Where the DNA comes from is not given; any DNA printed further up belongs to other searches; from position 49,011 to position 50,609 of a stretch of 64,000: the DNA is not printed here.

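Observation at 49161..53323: Translationally coupled pair: doubly degenerate RecA/KaiC-like + GGDEF-like cytosolic protein with a 953-aa TPR/beta-barrel outer-membrane protein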

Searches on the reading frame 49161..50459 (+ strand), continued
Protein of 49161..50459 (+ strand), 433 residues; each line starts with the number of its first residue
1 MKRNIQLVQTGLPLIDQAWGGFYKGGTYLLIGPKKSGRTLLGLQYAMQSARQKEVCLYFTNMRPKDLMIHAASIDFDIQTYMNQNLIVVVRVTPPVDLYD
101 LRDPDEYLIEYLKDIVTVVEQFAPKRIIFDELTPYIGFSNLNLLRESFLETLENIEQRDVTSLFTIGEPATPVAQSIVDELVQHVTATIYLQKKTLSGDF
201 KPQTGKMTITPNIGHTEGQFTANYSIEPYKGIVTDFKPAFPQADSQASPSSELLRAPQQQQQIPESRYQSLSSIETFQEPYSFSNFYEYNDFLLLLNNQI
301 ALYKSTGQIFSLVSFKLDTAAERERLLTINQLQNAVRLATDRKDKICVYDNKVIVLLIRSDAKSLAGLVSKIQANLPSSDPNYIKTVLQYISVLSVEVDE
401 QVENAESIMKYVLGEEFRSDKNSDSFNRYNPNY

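Call 20: search_protein_families(library=pfam, proteins=[L052:17296-18711:+, L050:15724-16212:+, L008:7861-9756:+, L037:11939-13198:+, L052:15759-17036:+, L053:14634-15749:+, L076:7466-8116:+, L075:5123-6304:+, L067:97-3231:+], max_evalue=0.001)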
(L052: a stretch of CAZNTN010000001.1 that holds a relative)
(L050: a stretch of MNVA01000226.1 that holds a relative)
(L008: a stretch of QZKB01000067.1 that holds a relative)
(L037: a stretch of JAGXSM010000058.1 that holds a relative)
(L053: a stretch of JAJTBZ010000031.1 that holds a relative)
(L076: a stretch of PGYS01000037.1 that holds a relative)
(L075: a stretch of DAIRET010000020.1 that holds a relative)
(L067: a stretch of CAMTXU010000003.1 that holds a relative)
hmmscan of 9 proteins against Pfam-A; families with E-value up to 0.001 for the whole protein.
L052:17296-18711:+ (472 aa): 6 families
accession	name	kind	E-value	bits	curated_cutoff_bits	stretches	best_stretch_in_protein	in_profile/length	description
PF00535.33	Glycos_transf_2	-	2.4e-32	112.6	23.3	1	105-271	1-163/168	Glycosyl transferase family 2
PF13641.12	Glyco_tranf_2_3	-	4.1e-27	96.1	27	1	104-330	3-230/230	Glycosyltransferase like family 2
PF13632.12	Glyco_trans_2_3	-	2.3e-26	93.3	27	1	190-394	1-187/198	Glycosyl transferase family group 2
PF13506.12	Glyco_transf_21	-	4.3e-11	43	21.7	1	175-329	18-174/174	Glycosyl transferase family 21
PF10111.15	Glyco_tranf_2_2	-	8.7e-07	29.1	27.3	1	105-206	1-100/276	Glycosyltransferase like family 2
PF03142.21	Chitin_synth_2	-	0.00033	19.9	27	1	182-276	196-292/527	Chitin synthase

L050:15724-16212:+ (163 aa): 0 families

L008:7861-9756:+ (632 aa): 2 families
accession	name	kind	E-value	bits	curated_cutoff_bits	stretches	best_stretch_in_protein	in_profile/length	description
PF23355.1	IFT52_GIFT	-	6.3e-05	22.6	27.2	1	90-174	17-101/246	IFT52 GIFT domain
PF09822.16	ABC_transp_aux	-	0.00054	19.7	34.7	0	92-149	19-78/288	ABC-type uncharacterized transport system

L037:11939-13198:+ (420 aa): 1 family
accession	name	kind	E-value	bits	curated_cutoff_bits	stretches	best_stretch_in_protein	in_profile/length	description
PF00041.27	fn3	-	2.1e-08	34.7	25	1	148-233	2-83/84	Fibronectin type III domain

L052:15759-17036:+ (426 aa): 1 family
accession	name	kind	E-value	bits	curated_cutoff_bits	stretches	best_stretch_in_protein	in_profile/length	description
PF13472.12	Lipase_GDSL_2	-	6.1e-05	24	32.9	1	246-387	24-153/178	GDSL-like Lipase/Acylhydrolase family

L053:14634-15749:+ (372 aa): 2 families
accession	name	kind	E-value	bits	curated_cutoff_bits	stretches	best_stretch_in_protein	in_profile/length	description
PF13378.12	MR_MLE_C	-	5.4e-33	115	29.4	1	176-369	5-213/219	Enolase C-terminal domain-like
PF02746.21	MR_MLE_N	-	5.6e-11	43.1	22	1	50-152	15-117/117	Mandelate racemase / muconate lactonizing enzyme, N-terminal domain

L076:7466-8116:+ (217 aa): 1 family
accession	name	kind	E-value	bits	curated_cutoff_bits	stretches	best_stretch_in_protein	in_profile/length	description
PF04116.19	FA_hydroxylase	-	3.7e-17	63.4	31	1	63-201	2-132/132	Fatty acid hydroxylase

L075:5123-6304:+ (394 aa): 5 families
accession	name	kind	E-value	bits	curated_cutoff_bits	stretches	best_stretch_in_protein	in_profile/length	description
PF00877.26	NLPC_P60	-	8.5e-22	77.6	23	1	257-366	1-100/105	NlpC/P60 family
PF08239.17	SH3_3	-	6.5e-19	68.3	27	1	107-156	1-51/54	Bacterial SH3 domain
PF18348.7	SH3_16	-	6.7e-15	55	25.8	1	111-156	1-47/49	Bacterial dipeptidyl-peptidase Sh3 domain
PF06347.19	SH3_4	-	2.2e-06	27.7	24.1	1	109-154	5-50/56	Bacterial SH3 domain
PF23795.1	SH3_YKFC_2nd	-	5.9e-05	23.2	27.4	0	204-232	27-55/57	YKFC SH3b2 domain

L067:97-3231:+ (1045 aa): 9 families
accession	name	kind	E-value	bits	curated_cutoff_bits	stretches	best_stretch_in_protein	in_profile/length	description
PF00041.27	fn3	-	1.6e-17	64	25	1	851-929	10-82/84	Fibronectin type III domain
PF25788.1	Ig_Rha78A_N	-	3.9e-12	46.8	27.4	0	850-933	13-102/105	Rha78A-like, N-terminal immunoglobulin domain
PF13860.13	FlgD_ig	-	5.9e-10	39.4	27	1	963-1026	13-77/79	FlgD Ig-like domain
PF16656.11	Pur_ac_phosph_N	-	1.1e-09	39.2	30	0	853-932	11-93/93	Purple acid Phosphatase, N-terminal domain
PF16974.11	NAR2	-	4.4e-07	30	26.6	0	268-303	88-125/142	High-affinity nitrate transporter accessory, Ig-like domain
PF25059.1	FN3_DSCAM-DSCAML_C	-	7.9e-06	26.6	39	0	869-924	19-74/89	DSCAM/DSCAML C-terminal Fn3-like domain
PF18962.6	Por_Secre_tail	-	1.8e-05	25.4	27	1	954-1026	2-66/75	Secretion system C-terminal sorting domain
PF16655.11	PhoD_N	-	8.1e-05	23.5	30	0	337-410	19-90/90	PhoD-like phosphatase, N-terminal domain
PF23376.1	Fn3_VIN3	-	0.00098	20.1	33.9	0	84-121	59-96/99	VIN3-like, fibronectin type-III domain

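Call 21: fold_search(model_id=the predicted structure, library=pdb)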
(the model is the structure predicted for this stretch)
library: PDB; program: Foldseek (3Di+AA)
matches with E <= 10: 1981; with E <= 0.001: 916
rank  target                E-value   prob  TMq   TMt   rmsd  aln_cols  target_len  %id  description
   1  4tlc_F                4.4e-13  1.00  0.35  0.62   7.1       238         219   18  Crystal structure of N-terminal C1 domain of KaiC (released 2015-07-01)
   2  3k0c_D                5.0e-13  1.00  0.38  0.34   7.0       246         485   19  Crystal structure of the phosphorylation-site double mutant S431A/T432E of the KaiC circadian clock protein (released 2010-03-31)
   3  3k09_D                5.3e-13  1.00  0.38  0.34   6.9       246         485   18  Crystal structure of the phosphorylation-site mutant S431D of the KaiC circadian clock protein (released 2010-03-31)
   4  8zn6_H                6.0e-13  1.00  0.37  0.35   6.9       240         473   21  Crystal Structure of Designed Clock Protein KaiC (released 2025-04-16)
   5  3k0f_E                6.3e-13  1.00  0.38  0.34   6.8       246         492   18  Crystal structure of the phosphorylation-site double mutant T426A/T432A of the KaiC circadian clock protein (released 2010-03-31)
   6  7dxq_E                9.6e-13  1.00  0.35  0.33   7.4       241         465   20  Crystal Structure of Cyanobacterial Circadian Clock Protein KaiC (released 2022-04-27)
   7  2gbl_D                1.1e-12  1.00  0.38  0.34   6.9       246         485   18  Crystal Structure of Full Length Circadian Clock Protein KaiC with Phosphorylation Sites (released 2007-01-23)
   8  4tld_F                1.1e-12  1.00  0.34  0.62   7.1       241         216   19  Crystal structure of N-terminal C1 domain of KaiC (released 2015-07-01)
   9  4tl9_D                1.1e-12  1.00  0.34  0.62   7.2       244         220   18  Crystal structure of N-terminal C1 domain of KaiC (released 2015-07-01)
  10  4ijm_B                1.3e-12  1.00  0.38  0.35   6.8       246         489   18  Crystal structure of circadian clock protein KaiC A422V mutant (released 2013-02-13)
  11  3k0f_A                1.3e-12  1.00  0.38  0.33   6.9       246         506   18  Crystal structure of the phosphorylation-site double mutant T426A/T432A of the KaiC circadian clock protein (released 2010-03-31)
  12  8zn5_K                1.4e-12  1.00  0.37  0.36   7.0       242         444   22  Crystal Structure of Designed Clock Protein KaiC (released 2025-04-16)
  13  8zn5_G                1.5e-12  1.00  0.34  0.33   7.3       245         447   20  Crystal Structure of Designed Clock Protein KaiC (released 2025-04-16)
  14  8jon_A                1.5e-12  1.00  0.36  0.32   7.3       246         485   20  Structure of a synthetic circadian clock protein KaiC mutant of cyanobacteria Synechococcus elongatus PCC 7942 (released 2024-06-12)
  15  2gbl_C                1.6e-12  1.00  0.37  0.34   7.0       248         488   19  Crystal Structure of Full Length Circadian Clock Protein KaiC with Phosphorylation Sites (released 2007-01-23)
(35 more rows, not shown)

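Call 49: search_solved_structures(query=L052:17296-18711:+, max_evalue=0.01, show_alignments=1)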
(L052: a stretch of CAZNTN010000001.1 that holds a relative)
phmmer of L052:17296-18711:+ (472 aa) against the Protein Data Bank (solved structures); distinct sequences matched with E-value up to 0.01: 39.
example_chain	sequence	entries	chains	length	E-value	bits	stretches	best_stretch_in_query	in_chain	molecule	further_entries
6yv7_A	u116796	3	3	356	3.1e-18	69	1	93-323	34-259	Glycosyl transferase, family 2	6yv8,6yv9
6yv7_B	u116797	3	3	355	3.2e-18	69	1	94-323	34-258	Glycosyl transferase, family 2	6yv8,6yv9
5hea_A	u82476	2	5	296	8.3e-17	64.3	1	103-218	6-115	Putative glycosyltransferase (GalT1)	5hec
8snc_A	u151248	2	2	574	2.1e-15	59.7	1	165-335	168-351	Hyaluronan synthase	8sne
7sp7_A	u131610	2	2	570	2.1e-15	59.7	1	165-335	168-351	Hyaluronan synthase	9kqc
7sp6_A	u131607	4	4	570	1.2e-14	57.2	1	165-335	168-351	Hyaluronan synthase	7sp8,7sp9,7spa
8snd_A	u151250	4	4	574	1.2e-14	57.1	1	165-335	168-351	Hyaluronan synthase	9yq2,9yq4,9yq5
8smm_A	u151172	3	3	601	6.2e-13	51.5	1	173-429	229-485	Hyaluronan synthase 1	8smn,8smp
2z87_A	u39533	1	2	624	7.3e-11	44.7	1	85-213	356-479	Chondroitin synthase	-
2z86_A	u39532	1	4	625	7.4e-11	44.7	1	85-213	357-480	Chondroitin synthase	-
5tze_C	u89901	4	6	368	1.7e-10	43.5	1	105-215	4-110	Glycosyl transferase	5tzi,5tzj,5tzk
5tz8_A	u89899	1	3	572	3.8e-10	42.3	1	105-215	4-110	Glycosyl transferase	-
6h1j_A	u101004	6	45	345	1.1e-09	40.7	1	101-230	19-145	Probable ss-1,3-N-acetylglucosaminyltransferase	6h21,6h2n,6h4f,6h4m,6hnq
5ej1_A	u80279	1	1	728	1.2e-09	40.7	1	101-390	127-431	Putative cellulose synthase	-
6p61_A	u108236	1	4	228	1.4e-09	40.5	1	102-207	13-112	Glycosyltransferase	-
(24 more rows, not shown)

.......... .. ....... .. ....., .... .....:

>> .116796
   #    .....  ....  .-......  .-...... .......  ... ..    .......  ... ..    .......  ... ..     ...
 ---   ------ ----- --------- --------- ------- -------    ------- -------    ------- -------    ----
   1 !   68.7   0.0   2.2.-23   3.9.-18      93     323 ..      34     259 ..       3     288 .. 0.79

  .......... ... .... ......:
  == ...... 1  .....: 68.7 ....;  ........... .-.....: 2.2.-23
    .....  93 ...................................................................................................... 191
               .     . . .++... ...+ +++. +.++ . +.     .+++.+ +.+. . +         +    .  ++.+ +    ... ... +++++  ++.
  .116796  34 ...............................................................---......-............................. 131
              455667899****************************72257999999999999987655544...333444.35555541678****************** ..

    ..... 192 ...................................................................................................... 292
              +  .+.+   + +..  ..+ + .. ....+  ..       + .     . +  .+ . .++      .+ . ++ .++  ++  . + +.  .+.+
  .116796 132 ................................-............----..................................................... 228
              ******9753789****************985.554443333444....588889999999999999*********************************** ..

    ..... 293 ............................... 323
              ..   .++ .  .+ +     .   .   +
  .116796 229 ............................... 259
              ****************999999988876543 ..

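Call 50: search_protein_families(library=ncbifam, proteins=[L052:17296-18711:+, L050:15724-16212:+, L008:7861-9756:+, L037:11939-13198:+, L052:15759-17036:+], max_evalue=0.01)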
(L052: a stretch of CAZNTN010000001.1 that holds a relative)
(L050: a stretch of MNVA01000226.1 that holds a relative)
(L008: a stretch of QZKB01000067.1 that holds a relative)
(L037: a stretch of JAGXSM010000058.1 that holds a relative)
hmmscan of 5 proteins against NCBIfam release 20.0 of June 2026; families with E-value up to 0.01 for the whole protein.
L052:17296-18711:+ (472 aa): 29 families (the best 25 are shown)
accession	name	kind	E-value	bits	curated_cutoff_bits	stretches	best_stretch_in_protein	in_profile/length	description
TIGR03937.1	PgaC_IcaA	equivalog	1.7e-61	208.4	422.3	1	75-396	20-337/407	poly-beta-1,6-N-acetyl-D-glucosamine synthase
TIGR03111.1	glyc2_xrt_Gpos1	hypoth_equivalog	2.1e-30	105.9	363.95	1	70-407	13-368/439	TIGR03111 family XrtG-associated glycosyltransferase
TIGR04242.1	nodulat_NodC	equivalog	4.3e-30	105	550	1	95-439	41-382/395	chitooligosaccharide synthase NodC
TIGR03965.1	mycofact_glyco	equivalog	1.2e-23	83.7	280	1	101-347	73-316/467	mycofactocin biosynthesis glycosyltransferase MftF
NF041875.1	EPS_EpsD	equivalog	6e-19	68.6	370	1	104-338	1-234/325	exopolysaccharide biosynthesis glycosyltransferase EpsD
TIGR03030.1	CelA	equivalog_domain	4.1e-18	64.8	699.1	2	265-350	311-395/714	UDP-forming cellulose synthase catalytic subunit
NF053846.1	glyco_with_XrtP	equivalog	7.5e-18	64.4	520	2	70-231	11-179/440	XrtP-associated glycosyltransferase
TIGR04283.1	glyco_like_mftF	equivalog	9.7e-18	64.6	182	1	104-302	1-176/221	TIGR04283 family arsenosugar biosynthesis glycosyltransferase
NF038299.1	EPS_HpsN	equivalog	3.2e-17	62.5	425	1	102-308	1-217/317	hormogonium polysaccharide biosynthesis glycosyltransferase HpsN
NF007482.0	PRK10073.1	equivalog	2e-16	59.9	423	1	102-210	6-112/334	glycosyltransferase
NF050050.1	ProtGlycPglI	equivalog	4.9e-16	59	500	1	102-278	2-170/306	GalNAc(5)-diNAcBac-PP-undecaprenol beta-1,3-glucosyltransferase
NF047683.1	TeichurnBiosyTuaG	equivalog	1e-14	54.8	400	1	102-210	6-109/252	teichuronic acid biosynthesis protein TuaG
TIGR03469.1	HpnB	hypoth_equivalog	1.1e-14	54.3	379.25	1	63-214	5-162/386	hopene-associated glycosyltransferase HpnB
NF053739.1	GlytfEpsEBac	equivalog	6.8e-13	48.2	450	1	102-209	1-104/265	glycosyltransferase EpsE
NF008558.0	PRK11498.1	equivalog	1e-12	46.9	992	1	32-338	193-508/872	UDP-forming cellulose synthase catalytic subunit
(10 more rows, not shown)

L050:15724-16212:+ (163 aa): 0 families

L008:7861-9756:+ (632 aa): 1 family
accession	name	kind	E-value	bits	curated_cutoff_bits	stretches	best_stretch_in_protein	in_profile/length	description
NF000665.1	PRK00031.2-3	equivalog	0.0031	17.5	202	1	568-598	134-163/169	outer membrane lipoprotein chaperone LolA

L037:11939-13198:+ (420 aa): 0 families

L052:15759-17036:+ (426 aa): 0 families
